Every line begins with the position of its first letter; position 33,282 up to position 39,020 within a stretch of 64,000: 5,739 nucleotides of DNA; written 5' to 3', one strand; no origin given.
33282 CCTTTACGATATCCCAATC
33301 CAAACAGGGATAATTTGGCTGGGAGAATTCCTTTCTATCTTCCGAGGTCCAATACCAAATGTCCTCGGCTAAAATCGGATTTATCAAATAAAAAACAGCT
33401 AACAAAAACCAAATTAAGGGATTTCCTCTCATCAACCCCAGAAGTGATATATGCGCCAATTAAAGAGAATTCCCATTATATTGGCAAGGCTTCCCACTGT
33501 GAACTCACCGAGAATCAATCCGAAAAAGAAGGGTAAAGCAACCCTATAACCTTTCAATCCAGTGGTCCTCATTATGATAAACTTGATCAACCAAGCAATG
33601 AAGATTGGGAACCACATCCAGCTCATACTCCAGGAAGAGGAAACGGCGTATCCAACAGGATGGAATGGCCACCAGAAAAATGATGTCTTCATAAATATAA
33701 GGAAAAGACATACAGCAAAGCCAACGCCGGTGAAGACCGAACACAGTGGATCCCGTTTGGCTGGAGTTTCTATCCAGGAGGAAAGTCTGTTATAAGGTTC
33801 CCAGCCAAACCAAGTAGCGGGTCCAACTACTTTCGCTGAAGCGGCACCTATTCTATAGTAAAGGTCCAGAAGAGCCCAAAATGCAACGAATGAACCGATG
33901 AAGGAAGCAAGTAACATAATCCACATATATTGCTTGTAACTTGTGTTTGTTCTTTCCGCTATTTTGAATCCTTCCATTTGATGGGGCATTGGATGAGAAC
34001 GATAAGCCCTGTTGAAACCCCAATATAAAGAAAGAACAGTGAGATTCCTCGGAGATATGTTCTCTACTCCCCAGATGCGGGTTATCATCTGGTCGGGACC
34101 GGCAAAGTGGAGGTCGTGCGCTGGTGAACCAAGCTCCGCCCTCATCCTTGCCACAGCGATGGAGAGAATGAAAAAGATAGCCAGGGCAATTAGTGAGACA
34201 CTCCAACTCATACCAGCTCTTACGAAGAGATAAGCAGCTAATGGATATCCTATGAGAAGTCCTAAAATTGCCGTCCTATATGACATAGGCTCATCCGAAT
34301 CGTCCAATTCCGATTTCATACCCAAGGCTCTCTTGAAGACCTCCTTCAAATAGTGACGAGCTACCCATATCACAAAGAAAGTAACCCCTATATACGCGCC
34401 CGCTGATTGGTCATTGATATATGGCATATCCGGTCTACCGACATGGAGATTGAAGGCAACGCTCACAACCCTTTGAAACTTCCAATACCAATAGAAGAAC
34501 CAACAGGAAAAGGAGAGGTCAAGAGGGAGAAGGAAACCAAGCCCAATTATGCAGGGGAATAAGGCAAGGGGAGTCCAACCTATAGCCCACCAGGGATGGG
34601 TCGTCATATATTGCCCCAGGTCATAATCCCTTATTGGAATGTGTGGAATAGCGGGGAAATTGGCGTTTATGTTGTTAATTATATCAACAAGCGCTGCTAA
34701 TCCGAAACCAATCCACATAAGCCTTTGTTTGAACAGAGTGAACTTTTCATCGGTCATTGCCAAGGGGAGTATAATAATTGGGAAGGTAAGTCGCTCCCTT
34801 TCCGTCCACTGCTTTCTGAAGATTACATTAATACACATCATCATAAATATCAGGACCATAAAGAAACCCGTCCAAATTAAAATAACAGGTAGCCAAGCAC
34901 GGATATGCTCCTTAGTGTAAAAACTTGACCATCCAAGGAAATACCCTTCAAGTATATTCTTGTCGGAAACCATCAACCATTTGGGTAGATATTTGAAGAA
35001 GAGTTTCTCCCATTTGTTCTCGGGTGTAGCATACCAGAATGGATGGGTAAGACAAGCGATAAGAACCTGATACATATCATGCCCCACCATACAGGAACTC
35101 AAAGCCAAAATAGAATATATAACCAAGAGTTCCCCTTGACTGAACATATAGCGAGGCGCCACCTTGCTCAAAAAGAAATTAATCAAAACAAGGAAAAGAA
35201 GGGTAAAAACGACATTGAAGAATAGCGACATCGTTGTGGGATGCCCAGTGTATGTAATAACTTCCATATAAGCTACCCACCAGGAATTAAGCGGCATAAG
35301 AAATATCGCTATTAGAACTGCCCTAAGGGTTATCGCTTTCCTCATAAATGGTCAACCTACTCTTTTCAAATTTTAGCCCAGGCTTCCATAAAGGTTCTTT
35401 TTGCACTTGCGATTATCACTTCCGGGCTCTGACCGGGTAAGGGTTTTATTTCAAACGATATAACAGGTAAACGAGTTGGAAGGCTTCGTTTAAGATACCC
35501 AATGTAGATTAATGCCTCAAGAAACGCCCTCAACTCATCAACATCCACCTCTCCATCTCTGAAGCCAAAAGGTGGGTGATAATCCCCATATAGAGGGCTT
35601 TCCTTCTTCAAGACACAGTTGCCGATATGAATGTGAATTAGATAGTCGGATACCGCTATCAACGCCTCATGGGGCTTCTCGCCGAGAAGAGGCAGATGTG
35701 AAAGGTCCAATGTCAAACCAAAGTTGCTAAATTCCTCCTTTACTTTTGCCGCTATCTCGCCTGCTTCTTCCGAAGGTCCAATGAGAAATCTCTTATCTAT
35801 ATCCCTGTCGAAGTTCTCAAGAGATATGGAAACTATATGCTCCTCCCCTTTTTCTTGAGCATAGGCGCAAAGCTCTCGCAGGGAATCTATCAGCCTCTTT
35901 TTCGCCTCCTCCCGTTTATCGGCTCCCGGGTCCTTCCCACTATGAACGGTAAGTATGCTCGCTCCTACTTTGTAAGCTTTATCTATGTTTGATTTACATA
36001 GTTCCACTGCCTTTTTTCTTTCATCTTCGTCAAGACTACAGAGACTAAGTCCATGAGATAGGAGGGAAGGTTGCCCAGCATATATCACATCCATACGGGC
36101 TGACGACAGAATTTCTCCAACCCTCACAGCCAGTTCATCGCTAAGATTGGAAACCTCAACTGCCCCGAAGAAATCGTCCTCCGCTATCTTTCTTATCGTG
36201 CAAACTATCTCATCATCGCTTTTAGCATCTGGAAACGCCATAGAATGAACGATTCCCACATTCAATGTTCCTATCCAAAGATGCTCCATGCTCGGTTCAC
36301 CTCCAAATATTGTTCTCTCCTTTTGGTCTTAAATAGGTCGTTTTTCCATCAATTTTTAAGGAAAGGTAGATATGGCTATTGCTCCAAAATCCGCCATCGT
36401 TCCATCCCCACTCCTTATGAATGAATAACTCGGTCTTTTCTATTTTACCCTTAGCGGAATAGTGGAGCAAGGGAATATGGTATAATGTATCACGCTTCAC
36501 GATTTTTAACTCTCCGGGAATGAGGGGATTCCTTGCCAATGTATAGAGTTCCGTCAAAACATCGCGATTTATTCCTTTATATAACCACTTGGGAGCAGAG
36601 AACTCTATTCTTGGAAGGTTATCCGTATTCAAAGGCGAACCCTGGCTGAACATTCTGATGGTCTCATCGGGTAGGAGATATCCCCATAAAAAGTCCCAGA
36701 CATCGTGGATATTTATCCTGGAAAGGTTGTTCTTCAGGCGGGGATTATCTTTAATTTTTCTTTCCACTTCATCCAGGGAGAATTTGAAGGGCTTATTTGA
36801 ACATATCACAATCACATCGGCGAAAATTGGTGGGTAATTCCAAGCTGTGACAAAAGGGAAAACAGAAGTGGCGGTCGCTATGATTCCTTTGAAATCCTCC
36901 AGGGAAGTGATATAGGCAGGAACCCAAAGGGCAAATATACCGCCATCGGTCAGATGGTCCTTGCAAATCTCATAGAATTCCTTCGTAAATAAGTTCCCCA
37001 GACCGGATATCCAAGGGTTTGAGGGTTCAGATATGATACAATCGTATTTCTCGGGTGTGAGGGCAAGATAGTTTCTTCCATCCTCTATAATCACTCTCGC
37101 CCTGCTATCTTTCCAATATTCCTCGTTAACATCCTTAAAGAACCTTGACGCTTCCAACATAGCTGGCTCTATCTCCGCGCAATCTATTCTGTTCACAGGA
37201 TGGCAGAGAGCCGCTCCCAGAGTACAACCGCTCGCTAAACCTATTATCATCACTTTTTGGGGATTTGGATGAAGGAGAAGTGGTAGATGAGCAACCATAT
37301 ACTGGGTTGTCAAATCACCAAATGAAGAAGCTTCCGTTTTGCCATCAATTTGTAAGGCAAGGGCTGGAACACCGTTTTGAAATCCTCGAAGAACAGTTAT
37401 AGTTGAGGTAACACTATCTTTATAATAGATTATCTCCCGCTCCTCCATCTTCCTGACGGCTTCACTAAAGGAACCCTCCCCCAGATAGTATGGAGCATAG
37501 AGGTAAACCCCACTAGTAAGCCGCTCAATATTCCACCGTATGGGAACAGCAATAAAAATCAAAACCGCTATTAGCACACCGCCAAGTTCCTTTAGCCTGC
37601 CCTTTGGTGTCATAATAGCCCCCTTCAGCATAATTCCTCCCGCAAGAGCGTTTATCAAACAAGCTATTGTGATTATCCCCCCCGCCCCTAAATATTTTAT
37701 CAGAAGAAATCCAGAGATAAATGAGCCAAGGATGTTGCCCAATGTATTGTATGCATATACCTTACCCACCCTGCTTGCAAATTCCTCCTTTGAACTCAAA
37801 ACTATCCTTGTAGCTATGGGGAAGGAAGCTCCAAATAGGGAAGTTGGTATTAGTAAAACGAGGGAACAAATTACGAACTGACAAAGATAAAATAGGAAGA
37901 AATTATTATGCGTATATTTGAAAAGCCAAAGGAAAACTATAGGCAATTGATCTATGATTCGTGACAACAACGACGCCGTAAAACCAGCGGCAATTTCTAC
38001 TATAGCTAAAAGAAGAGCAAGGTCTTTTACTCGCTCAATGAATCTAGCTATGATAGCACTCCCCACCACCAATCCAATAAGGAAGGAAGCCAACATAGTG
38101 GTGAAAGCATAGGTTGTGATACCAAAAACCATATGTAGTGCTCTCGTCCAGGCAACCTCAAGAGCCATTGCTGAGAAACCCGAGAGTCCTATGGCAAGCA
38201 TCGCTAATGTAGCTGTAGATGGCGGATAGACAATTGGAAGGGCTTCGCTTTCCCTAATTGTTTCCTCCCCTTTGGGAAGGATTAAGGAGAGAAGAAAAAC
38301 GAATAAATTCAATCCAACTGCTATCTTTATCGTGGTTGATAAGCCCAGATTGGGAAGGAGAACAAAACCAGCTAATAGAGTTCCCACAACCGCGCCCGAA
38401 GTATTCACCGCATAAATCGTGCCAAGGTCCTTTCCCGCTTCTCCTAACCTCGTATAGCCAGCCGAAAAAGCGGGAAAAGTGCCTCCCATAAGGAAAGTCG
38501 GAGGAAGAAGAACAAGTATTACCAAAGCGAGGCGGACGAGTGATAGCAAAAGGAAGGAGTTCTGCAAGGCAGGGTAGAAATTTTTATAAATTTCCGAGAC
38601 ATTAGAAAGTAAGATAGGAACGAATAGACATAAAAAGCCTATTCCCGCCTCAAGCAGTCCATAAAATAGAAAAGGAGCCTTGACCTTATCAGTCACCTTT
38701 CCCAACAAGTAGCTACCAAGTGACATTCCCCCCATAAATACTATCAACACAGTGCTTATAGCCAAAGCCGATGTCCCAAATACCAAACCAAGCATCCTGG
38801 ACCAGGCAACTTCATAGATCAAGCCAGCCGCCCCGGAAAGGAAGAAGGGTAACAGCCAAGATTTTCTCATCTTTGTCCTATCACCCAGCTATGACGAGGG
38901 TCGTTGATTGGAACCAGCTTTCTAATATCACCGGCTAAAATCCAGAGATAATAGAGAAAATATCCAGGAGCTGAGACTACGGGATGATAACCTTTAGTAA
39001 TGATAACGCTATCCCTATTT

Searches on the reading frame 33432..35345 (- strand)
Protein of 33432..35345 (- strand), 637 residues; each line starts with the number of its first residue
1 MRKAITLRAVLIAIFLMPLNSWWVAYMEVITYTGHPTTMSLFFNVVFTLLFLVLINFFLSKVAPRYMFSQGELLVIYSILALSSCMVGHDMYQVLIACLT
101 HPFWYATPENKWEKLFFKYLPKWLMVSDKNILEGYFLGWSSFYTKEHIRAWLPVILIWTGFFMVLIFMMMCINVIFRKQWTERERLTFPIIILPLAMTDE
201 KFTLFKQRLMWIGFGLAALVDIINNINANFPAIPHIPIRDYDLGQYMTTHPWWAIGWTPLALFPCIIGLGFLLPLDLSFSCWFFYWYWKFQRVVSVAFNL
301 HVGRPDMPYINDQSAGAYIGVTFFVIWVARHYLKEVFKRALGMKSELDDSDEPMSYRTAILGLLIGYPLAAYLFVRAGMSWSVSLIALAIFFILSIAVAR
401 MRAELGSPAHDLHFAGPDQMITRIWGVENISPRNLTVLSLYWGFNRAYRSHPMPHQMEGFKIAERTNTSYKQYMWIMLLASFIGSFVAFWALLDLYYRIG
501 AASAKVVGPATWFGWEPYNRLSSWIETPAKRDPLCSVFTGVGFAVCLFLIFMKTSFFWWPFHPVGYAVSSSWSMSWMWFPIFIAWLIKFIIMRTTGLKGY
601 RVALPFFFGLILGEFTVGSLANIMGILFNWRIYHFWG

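Call 26: search_protein_families(library=pfam, proteins=[window:33432-35345:-], max_evalue=0.001)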
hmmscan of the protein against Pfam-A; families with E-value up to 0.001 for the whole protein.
window:33432-35345:- (637 aa): 2 families
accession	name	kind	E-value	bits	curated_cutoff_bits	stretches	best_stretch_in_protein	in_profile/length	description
PF20581.3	DUF6785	-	5.9e-170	566.5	25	1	6-500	1-498/498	Family of unknown function (DUF6785)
PF20580.3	DUF6784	-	6.1e-32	110.2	26.4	1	537-636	2-100/101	Domain of unknown function (DUF6784)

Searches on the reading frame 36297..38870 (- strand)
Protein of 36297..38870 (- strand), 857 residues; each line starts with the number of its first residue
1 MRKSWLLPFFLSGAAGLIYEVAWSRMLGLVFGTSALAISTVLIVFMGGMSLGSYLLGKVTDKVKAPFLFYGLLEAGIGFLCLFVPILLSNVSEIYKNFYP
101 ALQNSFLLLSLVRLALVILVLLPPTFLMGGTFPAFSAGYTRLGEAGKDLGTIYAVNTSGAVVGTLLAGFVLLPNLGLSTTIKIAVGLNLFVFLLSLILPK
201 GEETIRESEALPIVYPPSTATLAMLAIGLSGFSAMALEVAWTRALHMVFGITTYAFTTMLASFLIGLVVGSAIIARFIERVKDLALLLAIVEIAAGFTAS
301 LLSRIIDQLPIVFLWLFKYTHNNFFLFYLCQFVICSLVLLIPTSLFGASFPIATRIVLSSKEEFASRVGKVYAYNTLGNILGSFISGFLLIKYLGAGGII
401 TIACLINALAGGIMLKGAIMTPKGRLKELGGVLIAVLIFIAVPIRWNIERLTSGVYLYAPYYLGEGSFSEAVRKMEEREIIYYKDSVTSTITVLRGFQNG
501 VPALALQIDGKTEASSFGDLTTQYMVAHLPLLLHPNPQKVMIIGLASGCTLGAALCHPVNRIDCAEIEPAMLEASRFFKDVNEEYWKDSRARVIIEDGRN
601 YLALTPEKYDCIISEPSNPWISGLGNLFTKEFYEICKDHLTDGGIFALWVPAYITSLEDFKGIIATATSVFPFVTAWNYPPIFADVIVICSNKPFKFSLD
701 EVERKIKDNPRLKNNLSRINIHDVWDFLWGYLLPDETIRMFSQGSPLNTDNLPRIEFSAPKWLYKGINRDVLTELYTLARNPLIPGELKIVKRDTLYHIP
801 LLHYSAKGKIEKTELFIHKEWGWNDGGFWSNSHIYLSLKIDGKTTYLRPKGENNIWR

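Call 26: search_protein_families(library=pfam, proteins=[window:36297-38870:-], max_evalue=0.001)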
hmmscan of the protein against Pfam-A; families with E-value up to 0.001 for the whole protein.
window:36297-38870:- (857 aa): 2 families
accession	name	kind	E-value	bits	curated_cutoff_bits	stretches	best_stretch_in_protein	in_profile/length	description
PF01564.23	Spermine_synth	-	2.7e-22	79.7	22.9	1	523-683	5-166/186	Spermine/spermidine synthase domain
PF07690.21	MFS_1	-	0.00043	19.7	33.4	0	10-315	6-300/347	Major Facilitator Superfamily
